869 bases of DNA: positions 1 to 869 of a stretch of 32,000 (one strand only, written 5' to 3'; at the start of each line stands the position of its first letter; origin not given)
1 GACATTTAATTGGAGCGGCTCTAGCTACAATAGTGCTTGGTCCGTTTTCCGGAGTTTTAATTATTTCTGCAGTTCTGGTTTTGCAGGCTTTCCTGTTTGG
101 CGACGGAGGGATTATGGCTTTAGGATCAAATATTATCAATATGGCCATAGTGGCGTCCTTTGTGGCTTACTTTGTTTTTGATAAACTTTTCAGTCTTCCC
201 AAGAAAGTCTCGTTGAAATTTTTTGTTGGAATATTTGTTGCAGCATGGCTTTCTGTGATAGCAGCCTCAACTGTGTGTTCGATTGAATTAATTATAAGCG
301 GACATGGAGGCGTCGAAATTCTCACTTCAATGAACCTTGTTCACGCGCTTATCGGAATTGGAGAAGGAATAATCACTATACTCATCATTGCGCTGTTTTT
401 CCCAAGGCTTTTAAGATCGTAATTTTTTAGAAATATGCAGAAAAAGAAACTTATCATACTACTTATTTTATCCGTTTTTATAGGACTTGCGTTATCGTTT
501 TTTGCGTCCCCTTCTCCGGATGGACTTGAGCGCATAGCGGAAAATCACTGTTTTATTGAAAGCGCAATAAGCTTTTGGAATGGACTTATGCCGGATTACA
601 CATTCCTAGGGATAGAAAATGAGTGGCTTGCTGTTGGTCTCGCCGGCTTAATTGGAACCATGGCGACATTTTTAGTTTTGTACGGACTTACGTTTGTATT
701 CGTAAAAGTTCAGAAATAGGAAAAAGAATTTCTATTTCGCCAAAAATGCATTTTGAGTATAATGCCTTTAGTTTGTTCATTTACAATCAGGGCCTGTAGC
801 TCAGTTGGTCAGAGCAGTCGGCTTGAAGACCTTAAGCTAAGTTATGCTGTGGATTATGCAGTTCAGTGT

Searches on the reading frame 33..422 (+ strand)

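Call 42: search_protein_families(library=ncbifam, proteins=[window:33-422:+], max_evalue=0.00001)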
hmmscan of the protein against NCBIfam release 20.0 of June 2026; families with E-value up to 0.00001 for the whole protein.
window:33-422:+ (129 aa): 9 families
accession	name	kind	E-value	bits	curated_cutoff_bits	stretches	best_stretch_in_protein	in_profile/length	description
NF004902.0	PRK06265.1-1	equivalog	1.9e-28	99.6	219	1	3-121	80-194/213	cobalt transporter CbiM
NF005598.0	PRK07331.1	equivalog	8.3e-19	68.2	401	1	1-88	77-163/323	cobalt transporter CbiM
NF008873.0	PRK11909.1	equivalog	1.3e-16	61.1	225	1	1-88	77-160/230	cobalt transporter CbiM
NF006184.0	PRK08319.1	equivalog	1.6e-13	50.7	180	1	1-121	79-203/224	energy-coupling factor ABC transporter permease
TIGR00123.1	cbiM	equivalog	4.7e-10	39.7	184.15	1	8-120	86-202/214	cobalt ECF transporter S component CbiM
NF004905.0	PRK06265.1-5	equivalog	2.1e-09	37.8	173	1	11-121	81-188/205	cobalt transporter CbiM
NF004909.0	PRK06265.2-5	equivalog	5.4e-08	33.1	172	1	5-121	75-185/196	cobalt transporter CbiM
NF004908.0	PRK06265.2-3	equivalog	2.8e-07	30.7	205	1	10-120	80-187/211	cobalt transporter CbiM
NF004903.0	PRK06265.1-3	equivalog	1.2e-06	28.2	193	1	11-122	79-190/211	cobalt transporter CbiM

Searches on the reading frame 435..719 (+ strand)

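Call 42: search_protein_families(library=ncbifam, proteins=[window:435-719:+], max_evalue=0.00001)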
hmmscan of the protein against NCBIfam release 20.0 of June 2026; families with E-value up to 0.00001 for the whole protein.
window:435-719:+ (94 aa): 4 families
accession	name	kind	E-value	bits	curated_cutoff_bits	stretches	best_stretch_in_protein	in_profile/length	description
NF004934.0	PRK06287.1-5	equivalog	7.7e-09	35.6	115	1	3-91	6-98/99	cobalt transport protein CbiN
NF004931.0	PRK06287.1-2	equivalog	2e-08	34.4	142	1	2-91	3-102/107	cobalt transport protein CbiN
NF004932.0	PRK06287.1-3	equivalog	7.2e-07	29.5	191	1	4-91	7-94/105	cobalt transport protein CbiN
NF004930.0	PRK06287.1-1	subfamily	1.8e-06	27.8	142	0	3-34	4-35/110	cobalt transport protein CbiN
